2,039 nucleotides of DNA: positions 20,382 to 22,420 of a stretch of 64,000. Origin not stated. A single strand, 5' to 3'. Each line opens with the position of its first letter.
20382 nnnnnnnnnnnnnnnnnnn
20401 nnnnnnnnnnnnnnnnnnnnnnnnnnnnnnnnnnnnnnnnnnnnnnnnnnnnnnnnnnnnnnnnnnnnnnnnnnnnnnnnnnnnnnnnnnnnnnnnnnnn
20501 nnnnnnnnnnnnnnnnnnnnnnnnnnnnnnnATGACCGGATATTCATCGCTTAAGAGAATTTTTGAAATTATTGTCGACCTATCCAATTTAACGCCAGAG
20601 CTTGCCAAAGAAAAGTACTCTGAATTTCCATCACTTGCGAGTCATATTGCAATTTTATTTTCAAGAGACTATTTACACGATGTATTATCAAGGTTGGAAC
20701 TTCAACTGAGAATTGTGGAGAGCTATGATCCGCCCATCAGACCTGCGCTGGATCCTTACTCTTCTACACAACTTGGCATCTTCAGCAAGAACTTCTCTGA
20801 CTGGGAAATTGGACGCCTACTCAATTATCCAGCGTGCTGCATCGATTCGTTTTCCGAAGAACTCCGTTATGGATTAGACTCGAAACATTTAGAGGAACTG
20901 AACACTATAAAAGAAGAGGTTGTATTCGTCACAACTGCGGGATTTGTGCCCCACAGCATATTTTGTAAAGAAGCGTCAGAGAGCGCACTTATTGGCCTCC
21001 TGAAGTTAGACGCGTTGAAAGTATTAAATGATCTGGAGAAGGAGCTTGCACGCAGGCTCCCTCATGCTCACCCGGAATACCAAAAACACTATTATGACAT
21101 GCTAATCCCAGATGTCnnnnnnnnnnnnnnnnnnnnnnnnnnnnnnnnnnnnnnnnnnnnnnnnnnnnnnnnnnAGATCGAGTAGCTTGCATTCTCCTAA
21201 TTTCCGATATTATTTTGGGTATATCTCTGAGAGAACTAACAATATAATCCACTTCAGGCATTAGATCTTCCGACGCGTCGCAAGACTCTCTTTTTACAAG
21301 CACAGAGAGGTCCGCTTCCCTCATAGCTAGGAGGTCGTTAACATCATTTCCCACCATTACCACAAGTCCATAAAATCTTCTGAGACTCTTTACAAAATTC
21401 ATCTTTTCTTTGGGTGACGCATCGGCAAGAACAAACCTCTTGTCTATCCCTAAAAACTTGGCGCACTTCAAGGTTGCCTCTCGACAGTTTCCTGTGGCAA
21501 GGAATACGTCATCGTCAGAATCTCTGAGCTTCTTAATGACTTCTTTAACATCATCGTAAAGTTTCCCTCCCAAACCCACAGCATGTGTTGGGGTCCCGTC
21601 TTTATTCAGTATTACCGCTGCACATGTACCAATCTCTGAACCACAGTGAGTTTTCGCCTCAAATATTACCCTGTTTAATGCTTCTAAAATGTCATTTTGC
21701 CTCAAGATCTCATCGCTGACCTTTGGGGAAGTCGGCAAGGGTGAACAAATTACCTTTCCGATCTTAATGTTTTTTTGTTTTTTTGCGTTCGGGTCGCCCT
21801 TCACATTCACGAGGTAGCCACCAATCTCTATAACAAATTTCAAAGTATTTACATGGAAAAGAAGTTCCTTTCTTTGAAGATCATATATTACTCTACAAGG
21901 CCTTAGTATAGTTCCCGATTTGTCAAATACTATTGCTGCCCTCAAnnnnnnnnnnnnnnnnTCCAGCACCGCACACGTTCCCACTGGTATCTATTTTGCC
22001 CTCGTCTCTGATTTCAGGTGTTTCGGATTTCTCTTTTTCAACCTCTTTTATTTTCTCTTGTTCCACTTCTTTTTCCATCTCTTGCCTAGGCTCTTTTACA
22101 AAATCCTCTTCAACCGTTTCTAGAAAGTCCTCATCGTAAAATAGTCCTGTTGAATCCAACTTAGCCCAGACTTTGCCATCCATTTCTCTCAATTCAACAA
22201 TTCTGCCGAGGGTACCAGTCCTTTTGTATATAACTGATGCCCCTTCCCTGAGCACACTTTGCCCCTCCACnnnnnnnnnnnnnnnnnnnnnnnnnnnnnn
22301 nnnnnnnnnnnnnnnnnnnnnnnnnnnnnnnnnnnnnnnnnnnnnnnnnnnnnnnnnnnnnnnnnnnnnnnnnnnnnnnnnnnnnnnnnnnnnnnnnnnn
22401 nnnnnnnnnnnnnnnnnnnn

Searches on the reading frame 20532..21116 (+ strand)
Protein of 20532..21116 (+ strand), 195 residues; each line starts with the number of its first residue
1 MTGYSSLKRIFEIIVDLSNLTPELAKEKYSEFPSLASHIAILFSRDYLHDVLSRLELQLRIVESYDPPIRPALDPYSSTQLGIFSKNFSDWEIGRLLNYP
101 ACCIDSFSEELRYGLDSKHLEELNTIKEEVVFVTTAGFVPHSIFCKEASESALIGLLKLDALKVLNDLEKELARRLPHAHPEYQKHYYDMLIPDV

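Call 11: search_protein_families(library=ncbifam, proteins=[window:20532-21116:+])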
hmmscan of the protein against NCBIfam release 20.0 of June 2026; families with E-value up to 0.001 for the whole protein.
window:20532-21116:+ (195 aa): 0 families

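Call 17: search_protein_families(library=pfam, max_evalue=0.01, proteins=[window:20532-21116:+])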
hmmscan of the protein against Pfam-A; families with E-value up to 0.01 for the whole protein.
window:20532-21116:+ (195 aa): 1 family
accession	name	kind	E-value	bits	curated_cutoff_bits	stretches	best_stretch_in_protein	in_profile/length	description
PF04467.17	DUF483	-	1.7e-31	109.2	25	1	55-172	1-121/122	Protein of unknown function (DUF483)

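Call 49: find_homologous_proteins(query=window:20532-21116:+)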
Query window:20532-21116:+ (195 aa): 22 proteins with E <= 0.001 among 367 candidates.
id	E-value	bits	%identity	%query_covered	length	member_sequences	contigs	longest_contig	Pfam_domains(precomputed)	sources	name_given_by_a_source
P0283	1.1e-121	422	98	100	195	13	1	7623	PF04467.18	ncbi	ncbi:MAG: DUF483 domain-containing protein [Candidatus Methanomethylicaceae archaeon]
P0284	1.8e-99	350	81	98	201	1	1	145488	PF04467.18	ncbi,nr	ncbi:MAG: DUF483 domain-containing protein [Candidatus Methanomethyliaceae archaeon]|nr:DUF483 domai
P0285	9.1e-97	341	77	100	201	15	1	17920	PF04467.18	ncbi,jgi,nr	ncbi:MAG: DUF483 domain-containing protein [Candidatus Verstraetearchaeota archaeon]|nr:DUF483 domai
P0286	2.6e-90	320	74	98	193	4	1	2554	PF04467.18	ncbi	-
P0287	6.4e-79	283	64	97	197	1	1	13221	PF04467.18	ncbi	ncbi:MAG: DUF483 domain-containing protein [Candidatus Methanomethylicaceae archaeon]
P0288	8.0e-77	276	64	98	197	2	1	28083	PF04467.18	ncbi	-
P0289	1.5e-71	258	59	97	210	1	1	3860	PF04467.18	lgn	-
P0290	1.2e-70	256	56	99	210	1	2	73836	PF04467.18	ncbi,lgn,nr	ncbi:MAG: DUF483 domain-containing protein [Candidatus Methanomethyliaceae archaeon]|nr:DUF483 domai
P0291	1.7e-70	255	60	97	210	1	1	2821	PF04467.18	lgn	-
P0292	1.9e-70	255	60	97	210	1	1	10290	PF04467.18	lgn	-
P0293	1.5e-66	242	61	97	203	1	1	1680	PF04467.18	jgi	jgi:hypothetical protein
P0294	1.6e-66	242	58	97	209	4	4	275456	PF04467.18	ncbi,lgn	ncbi:MAG: DUF483 domain-containing protein [Candidatus Methanomethylicaceae archaeon]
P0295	1.0e-63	233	59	96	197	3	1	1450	PF04467.18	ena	-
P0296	1.0e-61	226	55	97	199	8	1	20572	PF04467.18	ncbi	-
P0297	1.2e-60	223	56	97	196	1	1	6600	PF04467.18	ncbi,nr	ncbi:MAG: DUF483 domain-containing protein [Candidatus Methanomethylicus sp.]|nr:DUF483 domain-conta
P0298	1.2e-60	223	55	97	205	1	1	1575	PF04467.18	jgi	jgi:hypothetical protein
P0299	2.8e-60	222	52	97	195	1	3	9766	PF04467.18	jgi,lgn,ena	-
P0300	3.1e-60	222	52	98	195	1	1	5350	PF04467.18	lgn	-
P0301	5.1e-60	221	51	98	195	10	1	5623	PF04467.18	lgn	-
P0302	1.9e-59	219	55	97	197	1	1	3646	PF04467.18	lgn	-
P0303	9.1e-58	214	52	96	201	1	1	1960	PF04467.18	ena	-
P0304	1.9e-57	213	55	97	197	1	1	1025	PF04467.18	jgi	jgi:hypothetical protein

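Call 62: predict_structure(alignment_id=A1)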
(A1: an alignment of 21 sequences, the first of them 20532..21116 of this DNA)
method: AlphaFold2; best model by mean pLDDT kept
length: 195 residues; sequences in the alignment: 21
mean_pLDDT: 92.2   pTM: 0.88
mean pLDDT of the five models: 92.2, 92.0, 91.7, 91.0, 90.7
residues with pLDDT >= 90: 156; 70-90: 34; 50-70: 5; < 50: 0
segments of 3 or more residues with pLDDT < 50: none
pLDDT, mean of each block of 10 residues (from residue 1): 95 98 98 98 96 98 97 94 92 96 82 80 91 94 96 94 92 88 83 76
secondary structure, 60 per line:
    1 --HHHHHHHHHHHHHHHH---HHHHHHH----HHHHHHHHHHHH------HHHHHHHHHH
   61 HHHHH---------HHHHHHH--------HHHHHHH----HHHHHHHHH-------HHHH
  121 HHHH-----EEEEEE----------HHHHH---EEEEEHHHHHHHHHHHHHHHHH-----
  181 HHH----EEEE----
elements in order: H3-18 H22-28 H33-44 H51-65 H75-81 H90-96 H101-109 H117-124 E130-135 H146-150 E154-158 H159-175 E188-191

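Call 65: fold_search(model_id=the predicted structure, library=pdb)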
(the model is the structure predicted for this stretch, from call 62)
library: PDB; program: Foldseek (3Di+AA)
matches with E <= 10: 36; with E <= 0.001: 0
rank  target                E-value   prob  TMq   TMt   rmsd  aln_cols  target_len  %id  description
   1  4m70_A                9.5e-01  0.06  0.13  0.20  13.0       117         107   14  Crystal structure of potato Rx-CC domain in complex with RanGAP2-WPP domain (released 2013-11-13)
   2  4m70_H                1.1e+00  0.06  0.14  0.21  14.8       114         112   13  Crystal structure of potato Rx-CC domain in complex with RanGAP2-WPP domain (released 2013-11-13)
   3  4m70_L                1.3e+00  0.06  0.15  0.21  14.8       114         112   10  Crystal structure of potato Rx-CC domain in complex with RanGAP2-WPP domain (released 2013-11-13)
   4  5m0i_D                1.4e+00  0.03  0.12  0.10  16.9       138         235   20  Crystal structure of the nuclear complex with She2p and the ASH1 mRNA E3-localization element (released 2017-01-18)
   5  5m0i_C                1.6e+00  0.03  0.11  0.10  17.8       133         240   20  Crystal structure of the nuclear complex with She2p and the ASH1 mRNA E3-localization element (released 2017-01-18)
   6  5m0i_B                1.7e+00  0.03  0.11  0.10  17.9       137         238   20  Crystal structure of the nuclear complex with She2p and the ASH1 mRNA E3-localization element (released 2017-01-18)
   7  2dbb_A                2.5e+00  0.02  0.13  0.16  17.6       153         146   14  Crystal structure of PH0061 (released 2006-06-15)
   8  9bi6_R                3.0e+00  0.08  0.19  0.15  11.6       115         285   16  Human proton sensing receptor GPR68 in complex with miniGsq (released 2025-01-15)
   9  7udj_H                3.1e+00  0.04  0.15  0.16  14.1       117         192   13  Crystal structure of designed helical repeat protein RPB_PEW3_R4 bound to PAWx4 peptide (released 2023-03-22)
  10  5m0i_A                3.1e+00  0.02  0.12  0.11  15.9       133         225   20  Crystal structure of the nuclear complex with She2p and the ASH1 mRNA E3-localization element (released 2017-01-18)
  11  3vrq_A                3.9e+00  0.04  0.14  0.11  12.3       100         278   19  Crystal structure of the tyrosine kinase binding domain of Cbl-c (PL mutant) (released 2013-03-06)
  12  8euy_b                3.9e+00  0.02  0.12  0.17  23.3       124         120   11  Ytm1 associated nascent 60S ribosome (-fkbp39) State 1A (released 2022-11-30)
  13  8v2d_J                4.1e+00  0.04  0.16  0.11  11.7       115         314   14  Computational Designed Nanocage O43_129 (released 2024-03-13)
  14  9g9f_A                4.1e+00  0.01  0.16  0.07  19.6       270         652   12  CryoEM structure of Enterococcus italicus Csm-crRNA-CTR complex bound to AMPNPP (released 2025-01-29)
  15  6o02_A                4.4e+00  0.02  0.17  0.12  17.1       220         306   10  Monobody (MC3) bound to tyrosine kinase binding domain of E3 ubiquitin ligase CBL (released 2020-08-19)
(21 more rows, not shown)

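Call 67: find_homologous_proteins(query=A1, max_evalue=0.001)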
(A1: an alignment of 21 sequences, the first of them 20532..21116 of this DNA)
Query A1 (21 sequences) (195 aa, profile of the alignment): 70 proteins with E <= 0.001 among 5509 candidates.
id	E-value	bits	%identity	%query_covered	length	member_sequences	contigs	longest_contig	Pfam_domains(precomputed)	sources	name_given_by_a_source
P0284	6.7e-97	341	81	98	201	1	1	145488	PF04467.18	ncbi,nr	ncbi:MAG: DUF483 domain-containing protein [Candidatus Methanomethyliaceae archaeon]|nr:DUF483 domai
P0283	2.4e-96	339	98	100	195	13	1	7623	PF04467.18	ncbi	ncbi:MAG: DUF483 domain-containing protein [Candidatus Methanomethylicaceae archaeon]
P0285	7.5e-96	338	77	100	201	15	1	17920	PF04467.18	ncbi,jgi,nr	ncbi:MAG: DUF483 domain-containing protein [Candidatus Verstraetearchaeota archaeon]|nr:DUF483 domai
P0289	5.9e-95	335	59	97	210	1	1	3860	PF04467.18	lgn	-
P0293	8.1e-95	334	61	97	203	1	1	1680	PF04467.18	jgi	jgi:hypothetical protein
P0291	1.4e-94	333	60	97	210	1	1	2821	PF04467.18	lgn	-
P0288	2.1e-94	333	64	98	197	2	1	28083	PF04467.18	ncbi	-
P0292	4.1e-94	332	60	97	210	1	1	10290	PF04467.18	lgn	-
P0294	1.1e-93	330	58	97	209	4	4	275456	PF04467.18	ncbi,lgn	ncbi:MAG: DUF483 domain-containing protein [Candidatus Methanomethylicaceae archaeon]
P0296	1.2e-93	330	55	97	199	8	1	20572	PF04467.18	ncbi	-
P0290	1.6e-93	330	56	99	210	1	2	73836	PF04467.18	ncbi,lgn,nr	ncbi:MAG: DUF483 domain-containing protein [Candidatus Methanomethyliaceae archaeon]|nr:DUF483 domai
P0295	1.7e-93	330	59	96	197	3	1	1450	PF04467.18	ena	-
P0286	2.0e-93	330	74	98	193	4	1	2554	PF04467.18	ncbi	-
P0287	2.2e-93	330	64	97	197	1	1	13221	PF04467.18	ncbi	ncbi:MAG: DUF483 domain-containing protein [Candidatus Methanomethylicaceae archaeon]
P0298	1.0e-92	327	55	97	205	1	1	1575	PF04467.18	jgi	jgi:hypothetical protein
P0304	1.3e-91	324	55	97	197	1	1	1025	PF04467.18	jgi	jgi:hypothetical protein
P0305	3.0e-91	323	62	97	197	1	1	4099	PF04467.18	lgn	-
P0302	3.1e-91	323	55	97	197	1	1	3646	PF04467.18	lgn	-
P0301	3.7e-90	319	51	98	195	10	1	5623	PF04467.18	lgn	-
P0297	7.5e-90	318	56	97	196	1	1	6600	PF04467.18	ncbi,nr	ncbi:MAG: DUF483 domain-containing protein [Candidatus Methanomethylicus sp.]|nr:DUF483 domain-conta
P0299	1.7e-89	317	52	97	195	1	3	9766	PF04467.18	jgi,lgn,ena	-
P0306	3.0e-89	316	55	95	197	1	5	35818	PF04467.18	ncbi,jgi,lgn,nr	ncbi:MAG: DUF483 domain-containing protein [Candidatus Verstraetearchaeota archaeon]|nr:DUF483 domai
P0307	7.8e-89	315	56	95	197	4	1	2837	PF04467.18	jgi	-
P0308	7.9e-89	315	53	98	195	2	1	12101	PF04467.18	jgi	-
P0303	7.9e-89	315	52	96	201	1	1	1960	PF04467.18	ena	-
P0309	9.9e-89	314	54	97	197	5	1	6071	PF04467.18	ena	-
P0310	3.4e-88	313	54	97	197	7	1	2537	PF04467.18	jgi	jgi:hypothetical protein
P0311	5.7e-88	312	54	95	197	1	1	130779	PF04467.18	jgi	jgi:hypothetical protein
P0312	6.0e-88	312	52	97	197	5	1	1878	PF04467.18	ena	-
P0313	6.0e-88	312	53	95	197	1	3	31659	PF04467.18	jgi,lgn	jgi:hypothetical protein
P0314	1.3e-87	311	55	95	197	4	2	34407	PF04467.18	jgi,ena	-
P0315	1.3e-87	311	50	97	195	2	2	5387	PF04467.18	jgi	jgi:hypothetical protein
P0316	3.3e-87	309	52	95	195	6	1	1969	PF04467.18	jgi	jgi:hypothetical protein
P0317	3.3e-87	309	49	99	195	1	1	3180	PF04467.18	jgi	jgi:hypothetical protein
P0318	4.4e-87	309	54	95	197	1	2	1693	PF04467.18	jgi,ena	-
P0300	4.5e-87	309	52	98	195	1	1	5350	PF04467.18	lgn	-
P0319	6.4e-87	308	52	96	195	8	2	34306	PF04467.18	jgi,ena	jgi:hypothetical protein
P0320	9.0e-87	308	55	95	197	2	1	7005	PF04467.18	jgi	-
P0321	1.3e-86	307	49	98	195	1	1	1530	PF04467.18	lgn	-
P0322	6.2e-86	305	50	97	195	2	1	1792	PF04467.18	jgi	jgi:hypothetical protein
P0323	2.1e-85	304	47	97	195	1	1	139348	PF04467.18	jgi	jgi:hypothetical protein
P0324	5.3e-85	302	54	96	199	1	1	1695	PF04467.18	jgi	jgi:hypothetical protein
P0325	6.8e-85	302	50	96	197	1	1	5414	PF04467.18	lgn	-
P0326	6.8e-85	302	51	95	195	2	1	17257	PF04467.18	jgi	-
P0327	1.2e-84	301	49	96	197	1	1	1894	PF04467.18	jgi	jgi:hypothetical protein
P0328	1.4e-84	301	50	96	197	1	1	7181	PF04467.18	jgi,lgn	jgi:hypothetical protein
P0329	2.6e-84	300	51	98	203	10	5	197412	PF04467.18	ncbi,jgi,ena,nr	ncbi:MAG: DUF483 domain-containing protein [Candidatus Methanomethylicia archaeon]|jgi:hypothetical 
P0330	2.7e-84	300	52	96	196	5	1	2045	PF04467.18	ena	-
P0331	1.3e-83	298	48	96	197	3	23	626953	PF04467.18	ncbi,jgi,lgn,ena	ncbi:MAG: DUF483 domain-containing protein [Candidatus Methanomethylicaceae archaeon]|jgi:hypothetic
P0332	1.4e-82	294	54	96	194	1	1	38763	PF04467.18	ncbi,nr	ncbi:MAG: DUF483 domain-containing protein [Candidatus Verstraetearchaeota archaeon]|nr:DUF483 domai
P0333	6.4e-82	292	50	97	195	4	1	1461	PF04467.18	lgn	-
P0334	2.2e-81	290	50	95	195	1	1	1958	PF04467.18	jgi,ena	-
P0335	3.0e-81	290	49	96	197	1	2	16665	PF04467.18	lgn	-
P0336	4.3e-81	289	52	96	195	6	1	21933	PF04467.18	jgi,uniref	uniref:DUF483 domain-containing protein n=1 Tax=Candidatus Methanosuratincola petrocarbonis (ex Vanw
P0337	1.3e-80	288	50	95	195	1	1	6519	PF04467.18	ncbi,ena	-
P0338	1.4e-80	288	51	96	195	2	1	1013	PF04467.18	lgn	-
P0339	3.1e-80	287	52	96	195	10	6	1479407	PF04467.18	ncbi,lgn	ncbi:MAG: DUF483 domain-containing protein [Candidatus Methanosuratincola petrocarbonis]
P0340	1.9e-79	284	49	97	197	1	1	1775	PF04467.18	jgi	jgi:hypothetical protein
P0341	2.4e-78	280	48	96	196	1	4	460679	PF04467.18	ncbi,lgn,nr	ncbi:MAG: DUF483 domain-containing protein [Candidatus Methanosuratus sp.]|nr:DUF483 domain-containi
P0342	8.0e-78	279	49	96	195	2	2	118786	PF04467.18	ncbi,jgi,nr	ncbi:MAG: DUF483 domain-containing protein [Candidatus Methanosuratincola sp.]|jgi:hypothetical prot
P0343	2.3e-77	277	47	97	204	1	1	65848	PF04467.18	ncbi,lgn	-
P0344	3.2e-77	277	51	96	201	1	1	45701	PF04467.18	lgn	-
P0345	2.9e-76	274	49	96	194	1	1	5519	PF04467.18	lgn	-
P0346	3.6e-76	273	46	96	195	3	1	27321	PF04467.18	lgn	-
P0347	4.3e-76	273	48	97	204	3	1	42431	PF04467.18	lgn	-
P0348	6.9e-76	272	47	97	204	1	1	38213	PF04467.18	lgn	-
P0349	2.1e-75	271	47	97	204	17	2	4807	PF04467.18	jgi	-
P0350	3.4e-75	270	51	96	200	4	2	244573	PF04467.18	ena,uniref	uniref:DUF483 domain-containing protein n=1 Tax=Candidatus Methanomethylicus mesodigestus TaxID=1867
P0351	3.0e-60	221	52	69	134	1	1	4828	PF04467.18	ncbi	-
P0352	1.5e-50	190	50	62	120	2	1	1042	PF04467.18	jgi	jgi:hypothetical protein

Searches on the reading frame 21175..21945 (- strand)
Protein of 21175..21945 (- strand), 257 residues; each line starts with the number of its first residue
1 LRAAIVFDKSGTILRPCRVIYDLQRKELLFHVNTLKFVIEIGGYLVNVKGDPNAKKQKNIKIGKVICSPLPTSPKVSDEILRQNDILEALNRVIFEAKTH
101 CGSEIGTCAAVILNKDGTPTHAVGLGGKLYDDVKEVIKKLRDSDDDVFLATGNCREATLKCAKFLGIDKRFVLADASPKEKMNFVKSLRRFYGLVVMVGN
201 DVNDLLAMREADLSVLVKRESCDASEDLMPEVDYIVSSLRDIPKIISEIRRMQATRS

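Call 11: search_protein_families(library=ncbifam, proteins=[window:21175-21945:-])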
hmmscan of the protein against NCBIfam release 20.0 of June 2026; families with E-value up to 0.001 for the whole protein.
window:21175-21945:- (257 aa): 11 families
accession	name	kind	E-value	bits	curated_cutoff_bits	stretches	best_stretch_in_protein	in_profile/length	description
TIGR01525.1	ATPase-IB_hvy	subfamily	2.8e-18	66.1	346.25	1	84-249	342-506/560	heavy metal translocating P-type ATPase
TIGR01494.1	ATPase_P-type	subfamily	2.1e-14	52.8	62.3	1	110-224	308-418/478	HAD-IC family P-type ATPase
TIGR01512.1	ATPase-IB2_Cd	subfamily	6.5e-14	51.5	313.5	1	110-253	307-443/494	cadmium family heavy metal-translocating P-type ATPase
TIGR01511.1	ATPase-IB1_Cu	subfamily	7.7e-14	51.4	397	1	105-220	346-456/542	copper-translocating P-type ATPase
TIGR01522.1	ATPase-IIA2_Ca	equivalog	1.1e-08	33.4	798.3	1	167-226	562-621/854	calcium-transporting P-type ATPase, PMR1-type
NF008262.1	PRK11033.1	equivalog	8.4e-07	27.8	1005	1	109-215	540-642/731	zinc/cadmium/mercury/lead-transporting ATPase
NF007952.0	PRK10671.1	equivalog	3.9e-06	25.3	1316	1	108-217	634-741/838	copper-exporting P-type ATPase CopA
TIGR01657.1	P-ATPase-V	hypoth_equivalog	1.6e-05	22.6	618.25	1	172-217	782-828/1055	ATP13A2 family polyamine export P-type ATPase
NF033775.1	P_type_ZntA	exception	3.5e-05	22.3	1240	1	109-215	541-643/732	Zn(II)/Cd(II)/Pb(II) translocating P-type ATPase ZntA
TIGR01497.1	kdpB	equivalog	6.4e-05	21.2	527.9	1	131-224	449-540/675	potassium-transporting ATPase subunit KdpB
NF010609.0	PRK14010.1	equivalog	0.00011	20.6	1323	1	124-222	437-533/673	K(+)-transporting ATPase subunit B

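Call 37: search_protein_families(library=pfam, proteins=[window:21175-21945:-])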
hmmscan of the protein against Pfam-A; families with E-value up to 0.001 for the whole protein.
window:21175-21945:- (257 aa): 1 family
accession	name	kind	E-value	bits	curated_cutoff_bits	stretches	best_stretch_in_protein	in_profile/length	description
PF00702.32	Hydrolase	-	6.4e-11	43.4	26.4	1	4-212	3-191/191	haloacid dehalogenase-like hydrolase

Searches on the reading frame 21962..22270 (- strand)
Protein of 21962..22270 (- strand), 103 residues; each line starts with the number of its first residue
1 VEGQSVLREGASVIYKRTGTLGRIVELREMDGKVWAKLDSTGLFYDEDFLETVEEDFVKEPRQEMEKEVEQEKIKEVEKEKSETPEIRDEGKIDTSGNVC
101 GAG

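Call 11: search_protein_families(library=ncbifam, proteins=[window:21962-22270:-])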
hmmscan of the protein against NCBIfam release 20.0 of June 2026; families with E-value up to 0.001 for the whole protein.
window:21962-22270:- (103 aa): 0 families

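Call 17: search_protein_families(library=pfam, max_evalue=0.01, proteins=[window:21962-22270:-])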
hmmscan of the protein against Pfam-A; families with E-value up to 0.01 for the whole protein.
window:21962-22270:- (103 aa): 1 family
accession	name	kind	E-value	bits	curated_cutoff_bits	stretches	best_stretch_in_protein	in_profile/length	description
PF09871.14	DUF2098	-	1.6e-21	76.8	25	1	7-103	2-94/94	Uncharacterized protein conserved in archaea (DUF2098)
